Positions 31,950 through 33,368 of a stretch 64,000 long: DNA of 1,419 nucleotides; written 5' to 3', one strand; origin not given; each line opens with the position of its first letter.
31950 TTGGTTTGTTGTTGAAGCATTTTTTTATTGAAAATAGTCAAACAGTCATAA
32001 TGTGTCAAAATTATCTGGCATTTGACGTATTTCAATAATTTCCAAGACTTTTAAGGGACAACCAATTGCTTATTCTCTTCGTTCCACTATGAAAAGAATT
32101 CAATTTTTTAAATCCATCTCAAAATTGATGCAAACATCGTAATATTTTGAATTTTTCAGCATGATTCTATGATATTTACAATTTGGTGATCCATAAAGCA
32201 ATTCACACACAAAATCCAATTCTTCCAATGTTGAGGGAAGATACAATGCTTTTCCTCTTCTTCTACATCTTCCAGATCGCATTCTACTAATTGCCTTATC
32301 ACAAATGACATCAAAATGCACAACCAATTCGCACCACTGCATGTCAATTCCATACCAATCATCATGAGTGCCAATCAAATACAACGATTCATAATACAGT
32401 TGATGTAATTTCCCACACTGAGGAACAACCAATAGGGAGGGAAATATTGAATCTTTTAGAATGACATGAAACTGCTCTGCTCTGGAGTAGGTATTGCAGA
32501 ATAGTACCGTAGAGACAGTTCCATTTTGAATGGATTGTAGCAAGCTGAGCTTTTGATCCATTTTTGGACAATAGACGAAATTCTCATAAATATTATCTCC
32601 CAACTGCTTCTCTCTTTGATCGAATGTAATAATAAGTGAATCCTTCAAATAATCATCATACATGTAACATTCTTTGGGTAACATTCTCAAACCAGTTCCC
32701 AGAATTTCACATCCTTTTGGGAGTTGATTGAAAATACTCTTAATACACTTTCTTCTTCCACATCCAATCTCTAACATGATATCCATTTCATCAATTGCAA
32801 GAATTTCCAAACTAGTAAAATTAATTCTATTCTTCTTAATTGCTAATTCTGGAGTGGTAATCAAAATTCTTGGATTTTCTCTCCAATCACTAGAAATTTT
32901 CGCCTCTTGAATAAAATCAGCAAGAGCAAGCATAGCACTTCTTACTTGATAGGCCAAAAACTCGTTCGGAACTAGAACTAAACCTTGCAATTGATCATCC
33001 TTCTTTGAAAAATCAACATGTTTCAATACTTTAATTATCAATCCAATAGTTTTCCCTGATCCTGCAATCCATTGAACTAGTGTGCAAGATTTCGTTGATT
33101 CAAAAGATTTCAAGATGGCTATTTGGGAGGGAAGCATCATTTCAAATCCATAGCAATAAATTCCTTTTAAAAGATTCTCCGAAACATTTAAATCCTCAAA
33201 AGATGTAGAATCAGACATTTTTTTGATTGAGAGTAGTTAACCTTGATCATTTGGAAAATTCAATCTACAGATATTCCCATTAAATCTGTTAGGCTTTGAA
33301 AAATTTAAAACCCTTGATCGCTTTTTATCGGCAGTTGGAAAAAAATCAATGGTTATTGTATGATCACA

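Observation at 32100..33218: eIF4A-like DEAD-box paralogue with DEMD motif II and a degenerate motif VI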

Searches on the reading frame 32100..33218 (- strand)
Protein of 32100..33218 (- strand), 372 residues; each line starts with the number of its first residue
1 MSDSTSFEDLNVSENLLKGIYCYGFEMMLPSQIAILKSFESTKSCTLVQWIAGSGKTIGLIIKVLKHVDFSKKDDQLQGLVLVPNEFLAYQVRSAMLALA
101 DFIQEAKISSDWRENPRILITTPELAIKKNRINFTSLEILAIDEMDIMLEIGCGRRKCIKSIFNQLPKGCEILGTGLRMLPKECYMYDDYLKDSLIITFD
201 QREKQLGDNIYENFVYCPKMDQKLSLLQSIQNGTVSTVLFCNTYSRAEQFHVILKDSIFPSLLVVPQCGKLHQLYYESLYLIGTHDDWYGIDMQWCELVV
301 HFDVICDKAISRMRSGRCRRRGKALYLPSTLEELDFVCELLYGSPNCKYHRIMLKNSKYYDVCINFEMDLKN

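Call 3: search_protein_families(library=pfam, proteins=[window:32100-33218:-], max_evalue=1)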
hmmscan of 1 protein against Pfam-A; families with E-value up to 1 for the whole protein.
window:32100-33218:- (372 aa): 2 families
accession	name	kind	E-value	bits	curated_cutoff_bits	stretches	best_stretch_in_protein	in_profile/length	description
PF00270.35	DEAD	-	3.8e-14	53.2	26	1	31-171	3-152/167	DEAD/DEAH box helicase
PF04851.21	ResIII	-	0.0032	17.8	22.5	1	35-137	15-107/164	Type III restriction enzyme, res subunit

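Call 4: search_solved_structures(query=window:32100-33218:-, max_evalue=0.01, show_alignments=3)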
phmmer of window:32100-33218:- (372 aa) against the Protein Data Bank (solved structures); distinct sequences matched with E-value up to 0.01: 55.
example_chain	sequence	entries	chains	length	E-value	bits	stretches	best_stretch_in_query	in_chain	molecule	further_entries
7znj_A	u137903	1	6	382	5.8e-18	68.3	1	5-324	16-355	Eukaryotic initiation factor 4A-III, N-terminally processed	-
6qdv_7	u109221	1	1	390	6.3e-18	68.2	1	5-324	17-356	Eukaryotic initiation factor 4A-III, N-terminally processed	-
2hxy_A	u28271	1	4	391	6.3e-18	68.1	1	5-324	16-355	Probable ATP-dependent RNA helicase DDX48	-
2j0q_A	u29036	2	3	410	7.6e-18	67.9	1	5-324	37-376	ATP-DEPENDENT RNA HELICASE DDX48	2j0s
2xb2_A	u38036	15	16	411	7.6e-18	67.9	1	5-324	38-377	EUKARYOTIC INITIATION FACTOR 4A-III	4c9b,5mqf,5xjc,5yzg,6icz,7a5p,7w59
2hyi_C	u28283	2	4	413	7.8e-18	67.8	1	5-324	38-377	Probable ATP-dependent RNA helicase DDX48 | Eukaryotic initiation factor 4A-III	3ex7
2j0u_B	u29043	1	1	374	8.2e-18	67.8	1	6-324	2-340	ATP-DEPENDENT RNA HELICASE DDX48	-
1fuu_A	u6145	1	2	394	1e-17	67.4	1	6-326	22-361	YEAST INITIATION FACTOR 4A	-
2vso_A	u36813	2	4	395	1e-17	67.4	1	6-326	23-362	ATP-DEPENDENT RNA HELICASE EIF4A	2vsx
2j0u_A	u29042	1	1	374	1.2e-17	67.2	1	6-324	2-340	ATP-DEPENDENT RNA HELICASE DDX48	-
2zu6_A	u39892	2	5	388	2.2e-17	66.3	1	6-327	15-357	Eukaryotic initiation factor 4A-I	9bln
9dts_A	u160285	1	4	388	2.2e-17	66.3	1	6-327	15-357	Eukaryotic initiation factor 4A-I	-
6xki_A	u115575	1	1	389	2.3e-17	66.3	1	6-327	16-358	Eukaryotic initiation factor 4A-I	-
7ppz_B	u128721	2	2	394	2.4e-17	66.2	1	6-327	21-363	Eukaryotic initiation factor 4A-I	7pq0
5zc9_A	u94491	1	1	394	2.4e-17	66.2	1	6-327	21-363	Eukaryotic initiation factor 4A-I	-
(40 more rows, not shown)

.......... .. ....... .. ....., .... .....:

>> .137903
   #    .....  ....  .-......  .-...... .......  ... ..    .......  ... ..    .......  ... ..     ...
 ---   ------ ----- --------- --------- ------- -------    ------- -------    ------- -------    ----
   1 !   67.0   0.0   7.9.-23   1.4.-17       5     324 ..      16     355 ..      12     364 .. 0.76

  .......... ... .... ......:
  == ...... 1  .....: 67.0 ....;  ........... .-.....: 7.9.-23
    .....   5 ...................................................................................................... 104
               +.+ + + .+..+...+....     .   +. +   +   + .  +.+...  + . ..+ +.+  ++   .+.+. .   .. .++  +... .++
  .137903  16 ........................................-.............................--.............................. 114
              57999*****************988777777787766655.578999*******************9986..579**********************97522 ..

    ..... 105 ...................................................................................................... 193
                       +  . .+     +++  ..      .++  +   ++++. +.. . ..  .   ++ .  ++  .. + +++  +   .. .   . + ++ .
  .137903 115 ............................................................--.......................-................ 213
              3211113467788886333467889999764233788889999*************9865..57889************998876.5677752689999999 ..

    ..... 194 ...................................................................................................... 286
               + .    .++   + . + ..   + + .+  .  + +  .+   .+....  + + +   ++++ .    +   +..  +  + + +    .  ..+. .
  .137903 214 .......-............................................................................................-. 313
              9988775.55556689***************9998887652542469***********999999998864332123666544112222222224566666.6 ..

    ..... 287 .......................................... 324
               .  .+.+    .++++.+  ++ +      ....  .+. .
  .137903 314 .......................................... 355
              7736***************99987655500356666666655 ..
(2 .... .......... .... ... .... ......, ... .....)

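Call 6: find_homologous_proteins(query=window:32100-33218:-, max_evalue=0.001)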
Query window:32100-33218:- (372 aa): 6 proteins with E <= 0.001 among 1932 candidates.
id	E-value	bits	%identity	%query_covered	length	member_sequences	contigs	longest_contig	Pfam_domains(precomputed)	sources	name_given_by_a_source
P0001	7.1e-252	853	100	100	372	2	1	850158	PF00270.36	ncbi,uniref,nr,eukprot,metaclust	ncbi:predicted protein [Naegleria gruberi]|uniref:ATP-dependent RNA helicase n=1 Tax=Naegleria grube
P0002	3.6e-104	367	51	97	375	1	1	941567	PF00270.36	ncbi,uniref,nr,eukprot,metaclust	ncbi:predicted protein [Naegleria gruberi]|uniref:ATP-dependent RNA helicase n=2 Tax=Naegleria grube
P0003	1.6e-78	282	56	66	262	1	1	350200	PF00270.36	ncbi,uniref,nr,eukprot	ncbi:predicted protein [Naegleria gruberi]|uniref:ATP-dependent RNA helicase n=1 Tax=Naegleria grube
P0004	2.0e-70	256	50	69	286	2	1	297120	PF00270.36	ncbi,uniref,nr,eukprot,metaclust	ncbi:predicted protein [Naegleria gruberi]|uniref:Predicted protein n=1 Tax=Naegleria gruberi TaxID=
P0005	1.2e-60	224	49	62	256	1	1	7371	PF00270.36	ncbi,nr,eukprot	ncbi:predicted protein [Naegleria gruberi]|nr:uncharacterized protein NAEGRDRAFT_76775 [Naegleria gr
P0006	1.9e-7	49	26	85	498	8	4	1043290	PF00270.36,PF00271.38,PF04851.22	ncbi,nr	ncbi:hypothetical protein BDV3_002050 [Batrachochytrium dendrobatidis]|nr:RNA helicase required for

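Call 7: find_encoding_contigs(protein=window:32100-33218:-, flank=5000, max_places=6)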
Protein window:32100-33218:- (372 aa): no gene with exactly this product is on record in the collection.

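Call 10: list_cluster_members(proteins=[P0001, P0002, P0003, P0004, P0005])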
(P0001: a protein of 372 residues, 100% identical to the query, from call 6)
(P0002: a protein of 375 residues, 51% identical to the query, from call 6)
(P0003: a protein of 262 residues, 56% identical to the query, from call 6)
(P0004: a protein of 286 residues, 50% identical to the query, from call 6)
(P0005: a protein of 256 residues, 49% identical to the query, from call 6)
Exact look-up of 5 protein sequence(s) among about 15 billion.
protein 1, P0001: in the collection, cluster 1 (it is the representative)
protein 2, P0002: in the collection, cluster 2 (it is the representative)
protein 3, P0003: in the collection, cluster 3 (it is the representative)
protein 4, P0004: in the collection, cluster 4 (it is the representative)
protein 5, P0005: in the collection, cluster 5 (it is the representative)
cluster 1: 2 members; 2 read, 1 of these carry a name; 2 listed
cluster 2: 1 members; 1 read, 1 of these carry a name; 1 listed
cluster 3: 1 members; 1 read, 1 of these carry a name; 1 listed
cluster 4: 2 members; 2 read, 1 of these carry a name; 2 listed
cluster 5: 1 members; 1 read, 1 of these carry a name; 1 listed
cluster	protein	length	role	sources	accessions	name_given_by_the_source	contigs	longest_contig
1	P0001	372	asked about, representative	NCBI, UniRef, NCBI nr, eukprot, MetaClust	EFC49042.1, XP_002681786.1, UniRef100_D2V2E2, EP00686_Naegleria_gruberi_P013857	predicted protein [Naegleria gruberi] | ATP-dependent RNA helicase n=1 Tax=Naegleria gruberi TaxID=5762 RepID=D2V2E2_NAEGR | uncharacterized protein NAEGRDRAFT_46148 [Naegleria gruberi]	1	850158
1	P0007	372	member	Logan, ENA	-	-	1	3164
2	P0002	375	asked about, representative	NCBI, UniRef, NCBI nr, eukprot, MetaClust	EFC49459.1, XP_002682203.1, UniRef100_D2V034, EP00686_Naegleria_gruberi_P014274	predicted protein [Naegleria gruberi] | ATP-dependent RNA helicase n=2 Tax=Naegleria gruberi TaxID=5762 RepID=D2V034_NAEGR | uncharacterized protein NAEGRDRAFT_62154 [Naegleria gruberi]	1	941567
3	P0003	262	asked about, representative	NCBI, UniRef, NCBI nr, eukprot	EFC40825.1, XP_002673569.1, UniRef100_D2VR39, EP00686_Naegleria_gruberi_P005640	predicted protein [Naegleria gruberi] | ATP-dependent RNA helicase n=1 Tax=Naegleria gruberi TaxID=5762 RepID=D2VR39_NAEGR | uncharacterized protein NAEGRDRAFT_71451 [Naegleria gruberi]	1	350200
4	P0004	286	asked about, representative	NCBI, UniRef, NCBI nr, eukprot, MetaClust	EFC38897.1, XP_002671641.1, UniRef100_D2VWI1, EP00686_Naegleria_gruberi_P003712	predicted protein [Naegleria gruberi] | Predicted protein n=1 Tax=Naegleria gruberi TaxID=5762 RepID=D2VWI1_NAEGR | uncharacterized protein NAEGRDRAFT_73388 [Naegleria gruberi]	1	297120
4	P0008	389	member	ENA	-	-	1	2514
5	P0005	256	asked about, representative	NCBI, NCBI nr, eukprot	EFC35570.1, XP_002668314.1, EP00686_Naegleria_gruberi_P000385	predicted protein [Naegleria gruberi] | uncharacterized protein NAEGRDRAFT_76775 [Naegleria gruberi] | XP_002668314.1 predicted protein [Naegleria gruberi strain NEG-M]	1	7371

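Call 13: find_encoding_contigs(protein=P0007, flank=5000)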
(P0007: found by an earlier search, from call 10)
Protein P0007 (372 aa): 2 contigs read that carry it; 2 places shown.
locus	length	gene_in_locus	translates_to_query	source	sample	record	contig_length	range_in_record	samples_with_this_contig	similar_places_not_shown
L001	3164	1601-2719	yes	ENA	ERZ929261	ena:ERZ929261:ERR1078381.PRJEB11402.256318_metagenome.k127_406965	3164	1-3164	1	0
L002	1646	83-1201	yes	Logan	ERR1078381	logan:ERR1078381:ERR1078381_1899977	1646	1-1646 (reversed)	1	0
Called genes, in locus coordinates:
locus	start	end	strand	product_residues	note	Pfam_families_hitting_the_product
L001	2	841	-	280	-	?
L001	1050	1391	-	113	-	-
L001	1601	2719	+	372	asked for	PF00270:DEAD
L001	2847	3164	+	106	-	?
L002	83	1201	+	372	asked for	PF00270:DEAD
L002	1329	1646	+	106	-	?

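Call 14: find_encoding_contigs(protein=P0008, flank=5000)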
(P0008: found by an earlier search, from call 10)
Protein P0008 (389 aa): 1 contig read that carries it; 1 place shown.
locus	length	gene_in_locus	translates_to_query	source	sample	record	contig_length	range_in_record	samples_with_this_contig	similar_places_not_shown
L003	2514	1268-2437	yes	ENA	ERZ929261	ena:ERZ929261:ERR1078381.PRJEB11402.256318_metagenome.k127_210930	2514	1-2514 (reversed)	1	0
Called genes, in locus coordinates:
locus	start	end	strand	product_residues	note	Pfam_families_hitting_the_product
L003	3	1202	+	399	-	?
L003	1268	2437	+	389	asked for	PF00270:DEAD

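Call 22: predict_structure(alignment_id=A1)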
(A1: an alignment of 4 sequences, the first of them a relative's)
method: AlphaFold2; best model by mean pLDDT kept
length: 372 residues; sequences in the alignment: 4
mean_pLDDT: 49.1   pTM: 0.47
mean pLDDT of the five models: 49.1, 47.0, 40.9, 37.8, 29.5
residues with pLDDT >= 90: 0; 70-90: 56; 50-70: 97; < 50: 219
segments of 3 or more residues with pLDDT < 50: 1-12, 26-54, 104-106, 177-188, 190-195, 199-228, 230-238, 240-243, 257-259, 266-372
pLDDT, mean of each block of 10 residues (from residue 1): 33 56 49 28 29 53 72 74 69 60 53 70 74 75 69 66 76 58 46 50 29 34 48 47 49 50 46 38 36 36 39 34 31 44 39 32 26 30
secondary structure, 60 per line:
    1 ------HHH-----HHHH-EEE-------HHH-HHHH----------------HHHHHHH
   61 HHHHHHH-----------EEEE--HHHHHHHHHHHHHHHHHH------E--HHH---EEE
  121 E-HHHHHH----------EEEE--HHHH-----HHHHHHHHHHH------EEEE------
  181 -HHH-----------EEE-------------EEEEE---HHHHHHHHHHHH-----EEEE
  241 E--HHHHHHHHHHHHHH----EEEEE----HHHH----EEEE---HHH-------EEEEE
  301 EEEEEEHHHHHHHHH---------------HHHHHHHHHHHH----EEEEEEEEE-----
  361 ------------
elements in order: H15-18 E20-22 H34-37 H54-67 E79-82 H85-102 E118-121 H123-128 E139-142 H145-148 H154-164 E171-174 E196-198 E212-216 H220-231 E237-241 H244-257 E262-266 H271-274 E279-282 E296-306 H307-315 H331-342 E347-355

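Call 27: find_encoding_contigs(protein=P0003, flank=3000, max_places=3)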
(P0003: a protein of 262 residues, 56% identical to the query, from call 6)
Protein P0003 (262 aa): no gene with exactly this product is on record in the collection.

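Call 28: find_encoding_contigs(protein=P0002, flank=3000, max_places=3)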
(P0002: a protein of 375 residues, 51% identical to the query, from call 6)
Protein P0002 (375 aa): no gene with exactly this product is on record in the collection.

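Call 29: search_protein_representatives(alignment_id=A1)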
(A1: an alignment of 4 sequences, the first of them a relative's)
Query: 4 sequences, 366 profile positions. Proteins with E-value up to 0.001 (for the whole library): 8181; up to 1e-10: 1661; up to 1e-30: 9. The best 150 are listed.
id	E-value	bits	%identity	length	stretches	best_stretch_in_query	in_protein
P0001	3.0e-200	681.1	-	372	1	2-365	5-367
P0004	1.1e-144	498.3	-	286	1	88-365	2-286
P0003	9.6e-126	436.0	-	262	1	24-283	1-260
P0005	1.3e-122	425.7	-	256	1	1-244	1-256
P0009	1.0e-61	225.3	-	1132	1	3-366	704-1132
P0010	2.8e-41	158.1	-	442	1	3-346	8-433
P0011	1.9e-33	132.3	-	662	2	2-324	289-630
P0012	5.7e-33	130.8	-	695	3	154-328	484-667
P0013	1.7e-31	125.9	-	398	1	2-325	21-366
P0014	6.0e-30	120.8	-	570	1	3-325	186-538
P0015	5.3e-29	117.7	-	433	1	3-324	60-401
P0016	1.1e-28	116.6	-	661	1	2-324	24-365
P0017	1.2e-28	116.5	-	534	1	2-324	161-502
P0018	2.6e-28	115.4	-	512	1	3-328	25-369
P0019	2.2e-27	112.4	-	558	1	3-324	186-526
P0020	4.3e-27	111.4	-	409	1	2-325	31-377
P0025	1.0e-25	106.9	-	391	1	3-324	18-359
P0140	1.9e-19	86.2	-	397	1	4-329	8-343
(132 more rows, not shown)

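Call 31: list_cluster_members(proteins=[P0009, P0010])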
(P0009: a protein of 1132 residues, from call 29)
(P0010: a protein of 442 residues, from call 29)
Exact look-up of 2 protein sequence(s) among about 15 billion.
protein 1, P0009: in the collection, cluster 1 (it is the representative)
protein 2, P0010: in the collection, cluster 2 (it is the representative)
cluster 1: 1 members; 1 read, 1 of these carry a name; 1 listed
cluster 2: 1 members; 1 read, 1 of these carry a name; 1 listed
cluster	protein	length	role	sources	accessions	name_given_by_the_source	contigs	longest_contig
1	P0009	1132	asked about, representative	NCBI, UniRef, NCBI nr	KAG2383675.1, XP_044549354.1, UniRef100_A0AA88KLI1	hypothetical protein C9374_004346 [Naegleria lovaniensis] | ATP-dependent RNA helicase n=1 Tax=Naegleria lovaniensis TaxID=51637 ... | uncharacterized protein C9374_004346 [Naegleria lovaniensis]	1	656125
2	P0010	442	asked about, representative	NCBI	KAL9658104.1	hypothetical protein ABK040_013017 [Willaertia magna]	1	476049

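Call 34: find_homologous_proteins(query=A3, max_evalue=1e-20)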
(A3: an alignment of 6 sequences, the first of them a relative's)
Query A3 (6 sequences) (372 aa, profile of the alignment): 10 proteins with E <= 1e-20 among 8000 candidates.
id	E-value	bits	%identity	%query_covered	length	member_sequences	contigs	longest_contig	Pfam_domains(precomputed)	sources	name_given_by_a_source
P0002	4.1e-172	590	51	97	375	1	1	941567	PF00270.36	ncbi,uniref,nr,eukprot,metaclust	ncbi:predicted protein [Naegleria gruberi]|uniref:ATP-dependent RNA helicase n=2 Tax=Naegleria grube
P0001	7.5e-170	583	100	100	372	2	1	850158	PF00270.36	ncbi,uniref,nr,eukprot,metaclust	ncbi:predicted protein [Naegleria gruberi]|uniref:ATP-dependent RNA helicase n=1 Tax=Naegleria grube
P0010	2.1e-143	496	28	95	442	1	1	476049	PF00270.36,PF00271.38,PF04851.22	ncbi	ncbi:hypothetical protein ABK040_013017 [Willaertia magna]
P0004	5.6e-122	425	50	69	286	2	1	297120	PF00270.36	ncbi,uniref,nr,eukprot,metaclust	ncbi:predicted protein [Naegleria gruberi]|uniref:Predicted protein n=1 Tax=Naegleria gruberi TaxID=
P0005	2.7e-111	390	49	62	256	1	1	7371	PF00270.36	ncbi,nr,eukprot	ncbi:predicted protein [Naegleria gruberi]|nr:uncharacterized protein NAEGRDRAFT_76775 [Naegleria gr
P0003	1.1e-103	365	56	66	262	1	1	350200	PF00270.36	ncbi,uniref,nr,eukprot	ncbi:predicted protein [Naegleria gruberi]|uniref:ATP-dependent RNA helicase n=1 Tax=Naegleria grube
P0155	2.2e-40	157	26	86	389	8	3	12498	PF00270.36,PF00271.38,PF04851.22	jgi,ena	jgi:translation initiation factor 4A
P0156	2.0e-37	147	28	88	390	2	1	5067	PF00270.36,PF00271.38,PF04851.22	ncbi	-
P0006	3.6e-32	130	26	85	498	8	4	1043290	PF00270.36,PF00271.38,PF04851.22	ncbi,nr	ncbi:hypothetical protein BDV3_002050 [Batrachochytrium dendrobatidis]|nr:RNA helicase required for 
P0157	4.5e-25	106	29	40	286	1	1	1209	PF00270.36,PF04851.22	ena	-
